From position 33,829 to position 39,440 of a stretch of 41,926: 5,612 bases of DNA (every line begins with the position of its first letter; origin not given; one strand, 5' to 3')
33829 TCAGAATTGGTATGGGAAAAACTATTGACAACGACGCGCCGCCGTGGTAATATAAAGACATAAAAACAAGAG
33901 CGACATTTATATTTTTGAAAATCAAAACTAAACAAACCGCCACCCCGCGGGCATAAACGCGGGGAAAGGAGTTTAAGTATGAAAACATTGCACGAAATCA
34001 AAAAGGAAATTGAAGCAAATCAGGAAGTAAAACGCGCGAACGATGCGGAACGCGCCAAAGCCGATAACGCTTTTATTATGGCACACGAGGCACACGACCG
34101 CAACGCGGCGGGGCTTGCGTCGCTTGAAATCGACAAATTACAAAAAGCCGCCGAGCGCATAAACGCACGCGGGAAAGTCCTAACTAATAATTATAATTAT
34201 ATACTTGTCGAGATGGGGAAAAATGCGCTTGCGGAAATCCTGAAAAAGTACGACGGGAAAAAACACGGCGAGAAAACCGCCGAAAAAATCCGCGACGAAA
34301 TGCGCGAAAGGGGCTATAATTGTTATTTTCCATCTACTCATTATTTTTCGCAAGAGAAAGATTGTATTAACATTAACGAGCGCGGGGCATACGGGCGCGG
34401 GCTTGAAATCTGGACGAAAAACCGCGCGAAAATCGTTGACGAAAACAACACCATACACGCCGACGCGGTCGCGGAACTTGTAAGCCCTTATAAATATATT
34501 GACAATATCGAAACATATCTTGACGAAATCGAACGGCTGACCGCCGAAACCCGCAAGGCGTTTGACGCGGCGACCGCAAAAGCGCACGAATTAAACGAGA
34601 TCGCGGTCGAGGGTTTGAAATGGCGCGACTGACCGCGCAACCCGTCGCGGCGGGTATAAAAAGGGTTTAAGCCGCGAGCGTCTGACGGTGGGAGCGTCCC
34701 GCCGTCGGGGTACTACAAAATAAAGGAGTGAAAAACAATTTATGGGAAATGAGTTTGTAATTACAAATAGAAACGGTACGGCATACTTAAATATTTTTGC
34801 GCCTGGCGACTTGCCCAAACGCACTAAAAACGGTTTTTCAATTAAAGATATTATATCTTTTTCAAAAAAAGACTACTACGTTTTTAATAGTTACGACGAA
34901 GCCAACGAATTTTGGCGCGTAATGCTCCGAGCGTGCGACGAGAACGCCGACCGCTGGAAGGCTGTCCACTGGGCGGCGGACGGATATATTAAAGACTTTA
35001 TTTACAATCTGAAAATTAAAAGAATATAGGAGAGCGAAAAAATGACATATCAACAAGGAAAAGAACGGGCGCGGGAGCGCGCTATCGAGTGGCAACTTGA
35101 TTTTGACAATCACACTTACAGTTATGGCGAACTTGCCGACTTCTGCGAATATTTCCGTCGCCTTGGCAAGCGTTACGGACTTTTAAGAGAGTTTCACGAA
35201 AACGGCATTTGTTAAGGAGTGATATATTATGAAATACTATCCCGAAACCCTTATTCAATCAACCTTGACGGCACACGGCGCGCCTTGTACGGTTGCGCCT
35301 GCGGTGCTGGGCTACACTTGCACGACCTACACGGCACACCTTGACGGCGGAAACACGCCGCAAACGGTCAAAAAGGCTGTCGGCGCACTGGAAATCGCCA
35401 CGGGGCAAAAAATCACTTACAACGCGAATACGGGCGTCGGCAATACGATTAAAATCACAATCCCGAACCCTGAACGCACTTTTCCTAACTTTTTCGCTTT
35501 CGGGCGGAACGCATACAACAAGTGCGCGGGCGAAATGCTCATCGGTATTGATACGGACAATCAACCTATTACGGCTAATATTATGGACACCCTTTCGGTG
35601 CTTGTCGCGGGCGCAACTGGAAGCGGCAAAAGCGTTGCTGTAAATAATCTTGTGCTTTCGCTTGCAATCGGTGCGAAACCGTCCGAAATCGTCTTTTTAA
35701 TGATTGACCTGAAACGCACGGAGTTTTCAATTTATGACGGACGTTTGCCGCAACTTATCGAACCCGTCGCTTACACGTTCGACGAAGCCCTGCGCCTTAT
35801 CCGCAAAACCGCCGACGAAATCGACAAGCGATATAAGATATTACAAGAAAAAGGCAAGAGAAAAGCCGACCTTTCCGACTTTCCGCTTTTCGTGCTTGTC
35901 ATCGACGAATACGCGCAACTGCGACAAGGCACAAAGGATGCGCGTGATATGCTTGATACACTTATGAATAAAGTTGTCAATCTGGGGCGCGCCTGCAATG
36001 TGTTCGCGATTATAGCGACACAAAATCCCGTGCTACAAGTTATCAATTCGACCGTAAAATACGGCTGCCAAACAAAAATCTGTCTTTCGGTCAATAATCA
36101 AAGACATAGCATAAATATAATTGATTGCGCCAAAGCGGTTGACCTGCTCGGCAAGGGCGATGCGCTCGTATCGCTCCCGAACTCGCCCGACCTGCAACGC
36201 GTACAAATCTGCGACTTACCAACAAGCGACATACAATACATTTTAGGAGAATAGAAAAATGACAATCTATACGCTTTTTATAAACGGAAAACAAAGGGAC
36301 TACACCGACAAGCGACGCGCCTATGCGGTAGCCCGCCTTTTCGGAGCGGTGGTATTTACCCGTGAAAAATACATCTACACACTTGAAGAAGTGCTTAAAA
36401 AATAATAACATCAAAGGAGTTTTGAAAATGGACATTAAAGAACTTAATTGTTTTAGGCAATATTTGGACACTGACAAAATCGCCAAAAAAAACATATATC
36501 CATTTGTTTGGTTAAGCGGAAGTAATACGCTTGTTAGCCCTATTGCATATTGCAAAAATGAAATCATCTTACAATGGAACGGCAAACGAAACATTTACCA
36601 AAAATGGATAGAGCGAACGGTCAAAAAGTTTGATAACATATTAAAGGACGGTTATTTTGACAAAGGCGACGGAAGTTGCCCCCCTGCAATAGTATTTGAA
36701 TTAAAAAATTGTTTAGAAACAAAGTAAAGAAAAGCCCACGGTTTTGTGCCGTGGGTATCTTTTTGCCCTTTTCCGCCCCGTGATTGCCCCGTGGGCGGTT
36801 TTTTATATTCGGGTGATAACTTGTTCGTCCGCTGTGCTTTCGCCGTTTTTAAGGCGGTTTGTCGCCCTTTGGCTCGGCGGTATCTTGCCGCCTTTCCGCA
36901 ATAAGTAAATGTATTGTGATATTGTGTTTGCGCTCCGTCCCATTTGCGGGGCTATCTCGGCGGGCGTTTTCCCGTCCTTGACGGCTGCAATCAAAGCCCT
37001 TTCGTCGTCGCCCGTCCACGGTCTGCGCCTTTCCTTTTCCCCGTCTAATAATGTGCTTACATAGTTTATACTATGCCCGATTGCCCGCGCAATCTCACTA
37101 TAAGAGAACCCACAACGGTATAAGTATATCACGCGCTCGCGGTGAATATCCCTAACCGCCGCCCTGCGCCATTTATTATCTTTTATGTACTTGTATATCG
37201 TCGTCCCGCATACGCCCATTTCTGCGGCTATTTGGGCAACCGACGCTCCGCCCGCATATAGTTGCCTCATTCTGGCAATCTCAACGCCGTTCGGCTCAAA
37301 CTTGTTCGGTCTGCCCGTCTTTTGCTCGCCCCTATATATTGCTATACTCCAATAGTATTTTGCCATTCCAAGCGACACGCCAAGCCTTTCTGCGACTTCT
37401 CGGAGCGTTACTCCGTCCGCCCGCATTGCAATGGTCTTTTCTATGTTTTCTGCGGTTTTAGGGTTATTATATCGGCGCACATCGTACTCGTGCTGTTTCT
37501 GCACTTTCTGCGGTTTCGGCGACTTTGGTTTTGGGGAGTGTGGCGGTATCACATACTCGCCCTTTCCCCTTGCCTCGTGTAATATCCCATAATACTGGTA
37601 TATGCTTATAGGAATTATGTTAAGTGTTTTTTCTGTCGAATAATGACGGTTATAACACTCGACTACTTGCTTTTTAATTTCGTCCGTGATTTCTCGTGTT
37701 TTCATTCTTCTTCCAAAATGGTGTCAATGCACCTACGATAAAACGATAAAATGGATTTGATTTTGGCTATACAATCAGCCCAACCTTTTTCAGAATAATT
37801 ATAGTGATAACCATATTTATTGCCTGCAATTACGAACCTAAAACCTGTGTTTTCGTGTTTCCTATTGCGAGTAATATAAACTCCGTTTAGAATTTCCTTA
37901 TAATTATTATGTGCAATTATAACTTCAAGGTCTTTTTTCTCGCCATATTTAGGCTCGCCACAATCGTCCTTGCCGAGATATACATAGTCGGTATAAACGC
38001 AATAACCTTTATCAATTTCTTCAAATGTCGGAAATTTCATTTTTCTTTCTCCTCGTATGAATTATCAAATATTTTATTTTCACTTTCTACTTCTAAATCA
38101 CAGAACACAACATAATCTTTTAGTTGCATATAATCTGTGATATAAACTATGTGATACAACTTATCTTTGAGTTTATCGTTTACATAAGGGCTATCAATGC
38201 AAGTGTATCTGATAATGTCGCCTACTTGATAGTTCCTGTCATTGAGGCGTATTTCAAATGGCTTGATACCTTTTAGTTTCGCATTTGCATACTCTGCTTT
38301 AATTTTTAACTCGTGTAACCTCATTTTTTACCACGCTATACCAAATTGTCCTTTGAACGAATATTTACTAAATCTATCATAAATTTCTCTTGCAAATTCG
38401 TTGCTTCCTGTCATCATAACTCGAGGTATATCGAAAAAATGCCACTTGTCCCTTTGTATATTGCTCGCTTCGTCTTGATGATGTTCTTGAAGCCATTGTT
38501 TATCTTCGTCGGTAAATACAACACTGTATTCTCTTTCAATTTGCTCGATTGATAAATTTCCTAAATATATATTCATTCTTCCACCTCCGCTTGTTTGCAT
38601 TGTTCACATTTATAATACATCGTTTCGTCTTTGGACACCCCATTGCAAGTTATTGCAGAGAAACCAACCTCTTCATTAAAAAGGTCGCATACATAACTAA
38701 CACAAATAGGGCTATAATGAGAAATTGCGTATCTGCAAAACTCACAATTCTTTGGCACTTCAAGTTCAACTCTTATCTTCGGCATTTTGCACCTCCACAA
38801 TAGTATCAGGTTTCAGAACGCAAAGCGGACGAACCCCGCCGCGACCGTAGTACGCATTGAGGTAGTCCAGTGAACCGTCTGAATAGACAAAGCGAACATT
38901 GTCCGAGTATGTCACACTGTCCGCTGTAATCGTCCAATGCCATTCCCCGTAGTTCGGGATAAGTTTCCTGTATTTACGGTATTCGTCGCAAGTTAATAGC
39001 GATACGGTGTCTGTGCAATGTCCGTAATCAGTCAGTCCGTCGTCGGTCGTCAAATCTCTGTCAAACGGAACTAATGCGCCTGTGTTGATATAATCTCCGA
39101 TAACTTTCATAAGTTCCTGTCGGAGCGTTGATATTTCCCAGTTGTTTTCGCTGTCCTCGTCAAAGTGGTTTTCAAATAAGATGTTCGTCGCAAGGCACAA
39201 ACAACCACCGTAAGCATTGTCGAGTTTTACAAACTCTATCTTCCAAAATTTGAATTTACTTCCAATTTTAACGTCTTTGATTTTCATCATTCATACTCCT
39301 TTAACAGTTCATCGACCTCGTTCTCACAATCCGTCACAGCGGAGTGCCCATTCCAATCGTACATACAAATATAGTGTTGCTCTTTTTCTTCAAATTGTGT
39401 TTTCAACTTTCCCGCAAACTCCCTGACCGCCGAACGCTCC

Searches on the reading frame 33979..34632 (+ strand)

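Call 10: search_protein_families(library=pfam, proteins=[window:33979-34632:+], max_evalue=0.01)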
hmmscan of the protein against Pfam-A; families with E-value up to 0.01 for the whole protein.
window:33979-34632:+ (217 aa): 0 families

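Call 28: search_protein_families(library=phrogs, proteins=[window:33979-34632:+], max_evalue=0.001)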
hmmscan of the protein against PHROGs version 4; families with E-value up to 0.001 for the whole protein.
window:33979-34632:+ (217 aa): 0 families

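Call 91: search_protein_families(library=ncbifam, proteins=[window:33979-34632:+], max_evalue=0.01)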
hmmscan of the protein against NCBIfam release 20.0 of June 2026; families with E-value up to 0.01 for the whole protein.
window:33979-34632:+ (217 aa): 1 family
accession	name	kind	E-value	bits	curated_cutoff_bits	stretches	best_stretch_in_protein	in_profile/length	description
NF053608.1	Lsa66_OmpA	equivalog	0.00098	17.6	700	1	81-164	59-142/581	fibronectin-binding adhesin Lsa66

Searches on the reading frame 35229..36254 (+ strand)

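Call 10: search_protein_families(library=pfam, proteins=[window:35229-36254:+], max_evalue=0.01)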
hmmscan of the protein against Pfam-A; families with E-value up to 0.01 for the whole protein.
window:35229-36254:+ (341 aa): 9 families
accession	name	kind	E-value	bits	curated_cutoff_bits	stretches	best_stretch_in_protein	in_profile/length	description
PF01580.24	FtsK_SpoIIIE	-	3.2e-28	99.1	24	2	103-212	20-130/221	FtsK/SpoIIIE family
PF13401.12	AAA_22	-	0.00027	21.7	27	1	123-262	7-120/130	AAA domain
PF19044.6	P-loop_TraG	-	0.0011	18.1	25.8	1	105-146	13-54/413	TraG P-loop domain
PF01443.25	Viral_helicase1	-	0.0022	18.3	21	0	125-191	2-54/228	Viral superfamily 1 RNA helicase core domain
PF12846.13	AAA_10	-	0.0046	16.5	27.5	0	113-162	13-58/362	AAA-like domain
PF06414.18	Zeta_toxin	-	0.0063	16.4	22.3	0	122-209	17-103/199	Zeta toxin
PF00004.35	AAA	-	0.0072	17.2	21.2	0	124-267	1-111/131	ATPase family associated with various cellular activities (AAA)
PF04665.18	Pox_A32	-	0.0081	16.1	22.8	0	123-303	15-170/242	Poxvirus A32 protein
PF13191.12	AAA_16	-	0.0094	16.9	32.6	0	122-238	25-151/167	AAA ATPase domain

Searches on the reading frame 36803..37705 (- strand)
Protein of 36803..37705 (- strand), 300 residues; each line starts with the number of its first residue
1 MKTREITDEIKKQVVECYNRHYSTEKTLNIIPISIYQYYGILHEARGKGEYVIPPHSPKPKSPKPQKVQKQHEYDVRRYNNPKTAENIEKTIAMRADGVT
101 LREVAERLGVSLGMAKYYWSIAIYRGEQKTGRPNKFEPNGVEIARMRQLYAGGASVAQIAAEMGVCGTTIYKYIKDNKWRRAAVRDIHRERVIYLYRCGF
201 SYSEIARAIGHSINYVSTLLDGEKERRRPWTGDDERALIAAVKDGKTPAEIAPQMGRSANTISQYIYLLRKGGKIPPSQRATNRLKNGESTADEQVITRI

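Call 10: search_protein_families(library=pfam, proteins=[window:36803-37705:-], max_evalue=0.01)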
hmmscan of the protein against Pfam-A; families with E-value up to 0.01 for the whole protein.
window:36803-37705:- (300 aa): 31 families (the best 25 are shown)
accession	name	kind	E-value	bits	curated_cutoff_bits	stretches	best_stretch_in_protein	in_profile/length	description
PF13384.12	HTH_23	-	1.3e-19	69.8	24.6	2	148-176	12-40/50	Homeodomain-like domain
PF02796.21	HTH_7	-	1.4e-14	54.3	23.8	1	131-176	1-44/45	Helix-turn-helix domain of resolvase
PF08281.18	Sigma70_r4_2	-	7.7e-14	51.5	25.7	0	236-271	17-52/54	Sigma-70, region 4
PF13551.12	HTH_29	-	4.6e-13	49.5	28.1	1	149-190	7-49/64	Winged helix-turn helix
PF13936.12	HTH_38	-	8.1e-13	48.3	27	1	145-175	12-42/44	Helix-turn-helix domain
PF13518.12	HTH_28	-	3.9e-11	43.3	25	1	148-189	7-49/52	Helix-turn-helix domain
PF06056.18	Terminase_5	-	5.9e-11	42.6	20.3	1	147-182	7-42/58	Putative ATPase subunit of terminase (gpP-like)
PF13560.12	HTH_31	-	2.9e-10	40.7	27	0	197-227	12-42/64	Helix-turn-helix domain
PF04545.22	Sigma70_r4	-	7.8e-09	35.4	24.1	0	97-114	19-36/50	Sigma-70, region 4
PF14493.12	HTH_40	-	4.1e-08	33.8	27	0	242-275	9-43/89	Helix-turn-helix domain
PF01527.26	HTH_Tnp_1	-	1.1e-07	32.4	24.1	0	225-283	2-62/75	Transposase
PF13412.12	HTH_24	-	8.4e-07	28.9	21.9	0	96-118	15-37/48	Winged helix-turn-helix DNA-binding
PF08279.18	HTH_11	-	2.4e-06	27.8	25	0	154-176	16-38/55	HTH domain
PF00196.25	GerE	-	3.4e-06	27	23.5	0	235-267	7-39/57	Bacterial regulatory proteins, luxR family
PF12840.13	HTH_20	-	1.1e-05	25.8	27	0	237-266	12-39/51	Helix-turn-helix domain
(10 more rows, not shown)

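Call 28: search_protein_families(library=phrogs, proteins=[window:36803-37705:-], max_evalue=0.001)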
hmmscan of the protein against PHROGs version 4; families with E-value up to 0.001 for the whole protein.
window:36803-37705:- (300 aa): 48 families (the best 25 are shown)
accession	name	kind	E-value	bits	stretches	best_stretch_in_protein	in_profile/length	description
phrog_664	-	DNA, RNA and nucleotide metabolism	2.3e-22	80.9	2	141-184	88-131/210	DNA binding protein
phrog_323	-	transcription regulation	2.7e-21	77.4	2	193-278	106-197/319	transcriptional regulator, D5-like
phrog_3855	-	DNA, RNA and nucleotide metabolism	1.2e-15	58.9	0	81-122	62-103/115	HTH DNA binding protein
phrog_125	-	DNA, RNA and nucleotide metabolism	3.1e-12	47.6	1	128-184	155-210/254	DNA invertase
phrog_11376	-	unknown function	4.5e-11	44.1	1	136-207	41-112/134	-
phrog_645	-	DNA, RNA and nucleotide metabolism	4.8e-11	44.1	0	79-118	18-58/196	Rnase E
phrog_6223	-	transcription regulation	7.8e-10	39.7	0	199-225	17-43/73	transcriptional repressor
phrog_5536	-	unknown function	1.3e-09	39.1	0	227-264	3-40/172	-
phrog_20467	-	DNA, RNA and nucleotide metabolism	1.7e-09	38.6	1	142-181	67-106/112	HNH endonuclease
phrog_16311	-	unknown function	7.8e-09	36.9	0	139-171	6-42/151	-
phrog_11138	-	unknown function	1.5e-08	36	0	183-221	91-129/142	-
phrog_4151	-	DNA, RNA and nucleotide metabolism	7.6e-08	33.3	0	147-183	14-50/154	DNA binding protein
phrog_1373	-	transcription regulation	2.7e-07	31.7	0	199-223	76-100/166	transcriptional regulator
phrog_686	-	DNA, RNA and nucleotide metabolism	3.4e-07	31.4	0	93-111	44-61/76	HTH DNA binding protein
phrog_836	-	transcription regulation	4.3e-07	31.1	0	145-180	88-123/133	late transcriptional activator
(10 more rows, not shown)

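Call 91: search_protein_families(library=ncbifam, proteins=[window:36803-37705:-], max_evalue=0.01)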
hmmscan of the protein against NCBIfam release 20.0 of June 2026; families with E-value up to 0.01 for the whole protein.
window:36803-37705:- (300 aa): 20 families
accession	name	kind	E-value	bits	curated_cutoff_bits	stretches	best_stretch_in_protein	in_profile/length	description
NF033545.0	transpos_IS630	equivalog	5.5e-10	39.2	100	1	236-286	2-55/299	IS630 family transposase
NF040595.1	HTH_Cbp1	equivalog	7.3e-10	38.9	140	1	144-266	6-131/135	CRISPR DNA repeat-binding protein Cbp1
NF033546.1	transpos_IS21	equivalog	1e-08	35.1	160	0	146-180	1-35/294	IS21 family transposase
TIGR02937.1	sigma70-ECF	superfamily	9.5e-08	31.8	42.9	0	234-270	121-158/165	sigma-70 family RNA polymerase sigma factor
NF049902.1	FTL_1293_fam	exception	1.9e-06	28.1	170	0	153-175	22-44/150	FTL_1293 family small RNA FtrC-regulated protein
TIGR04111.1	BcepMu_gp16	hypoth_equivalog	5.5e-06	26.2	34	0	196-225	10-39/55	phage-associated protein, BcepMu gp16 family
NF033577.2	transpos_IS481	equivalog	1.1e-05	25.1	224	0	238-298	5-68/284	IS481 family transposase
TIGR03879.1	near_KaiC_dom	domain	1.2e-05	25.6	65.1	0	240-265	30-55/91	probable regulatory domain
TIGR01884.1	cas_HTH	subfamily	1.7e-05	24.3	60.2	0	135-175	137-178/202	CRISPR-associated CARF protein Csa3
NF009175.0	PRK12523.1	equivalog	6.5e-05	23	271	0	92-121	129-158/172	RNA polymerase sigma factor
NF047595.1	IS66_ISRel24_TnpA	equivalog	0.00011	22.7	74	0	150-178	18-46/113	IS66-like element accessory protein TnpA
NF008889.0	PRK11924.1-1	subfamily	0.00013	21.6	181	0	95-123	132-160/173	RNA polymerase sigma factor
NF009180.0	PRK12528.1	subfamily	0.00049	20.2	184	0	167-266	62-154/165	RNA polymerase sigma factor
TIGR02989.1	Sig-70_gvs1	subfamily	0.00049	20.1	124.55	0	234-271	114-152/158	RNA polymerase sigma-70 factor, Rhodopirellula/Verrucomicrobium family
TIGR02985.1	Sig70_bacteroi1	subfamily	0.0005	20.3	126.4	0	242-267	127-152/162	RNA polymerase sigma-70 factor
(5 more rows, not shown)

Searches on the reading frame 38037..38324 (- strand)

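Call 28: search_protein_families(library=phrogs, proteins=[window:38037-38324:-], max_evalue=0.001)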
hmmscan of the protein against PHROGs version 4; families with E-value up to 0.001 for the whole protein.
window:38037-38324:- (95 aa): 4 families
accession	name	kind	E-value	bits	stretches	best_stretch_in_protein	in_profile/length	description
phrog_986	-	DNA, RNA and nucleotide metabolism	1.6e-15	58.6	1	1-74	95-169/253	RNA-binding protein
phrog_1812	-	unknown function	2.3e-12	47.9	1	2-76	3-77/150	-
phrog_24858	-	unknown function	5.1e-12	46.7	1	4-74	105-173/180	-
phrog_16529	-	unknown function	8.1e-09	36.8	1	3-75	2-74/140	-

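Call 31: search_protein_families(library=pfam, proteins=[window:38037-38324:-], max_evalue=0.01)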
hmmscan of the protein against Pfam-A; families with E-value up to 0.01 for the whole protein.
window:38037-38324:- (95 aa): 2 families
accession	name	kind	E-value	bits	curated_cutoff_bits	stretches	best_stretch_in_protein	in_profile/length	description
PF12961.13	DUF3850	-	2.2e-15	57.1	22.9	1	4-74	2-75/77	Domain of unknown function (DUF3850)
PF04266.20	ASCH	-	0.0096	17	21.2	0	6-52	1-40/103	ASCH domain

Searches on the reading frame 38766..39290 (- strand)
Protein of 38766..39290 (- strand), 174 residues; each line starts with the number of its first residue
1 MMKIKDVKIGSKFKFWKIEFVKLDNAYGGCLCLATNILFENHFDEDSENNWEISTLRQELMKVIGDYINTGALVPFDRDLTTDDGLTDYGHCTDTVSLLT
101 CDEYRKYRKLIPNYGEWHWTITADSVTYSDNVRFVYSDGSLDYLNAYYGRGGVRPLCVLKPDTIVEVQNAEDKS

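Call 28: search_protein_families(library=phrogs, proteins=[window:38766-39290:-], max_evalue=0.001)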
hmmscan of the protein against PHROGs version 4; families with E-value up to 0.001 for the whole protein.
window:38766-39290:- (174 aa): 3 families
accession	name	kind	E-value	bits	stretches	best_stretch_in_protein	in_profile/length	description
phrog_9958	-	unknown function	6.4e-53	180.2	1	3-173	6-188/210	-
phrog_10993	-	head and packaging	5.1e-08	33.2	1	99-165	183-246/556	Hoc-like head decoration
phrog_28517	-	unknown function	8.3e-07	30.5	1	128-163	11-46/71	-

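Call 31: search_protein_families(library=pfam, proteins=[window:38766-39290:-], max_evalue=0.01)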
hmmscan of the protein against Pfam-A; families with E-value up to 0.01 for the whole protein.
window:38766-39290:- (174 aa): 1 family
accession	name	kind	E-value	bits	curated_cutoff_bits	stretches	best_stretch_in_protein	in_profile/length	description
PF19789.6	DUF6273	-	4.1e-05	23.9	23.5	1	100-160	112-171/172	Domain of unknown function (DUF6273)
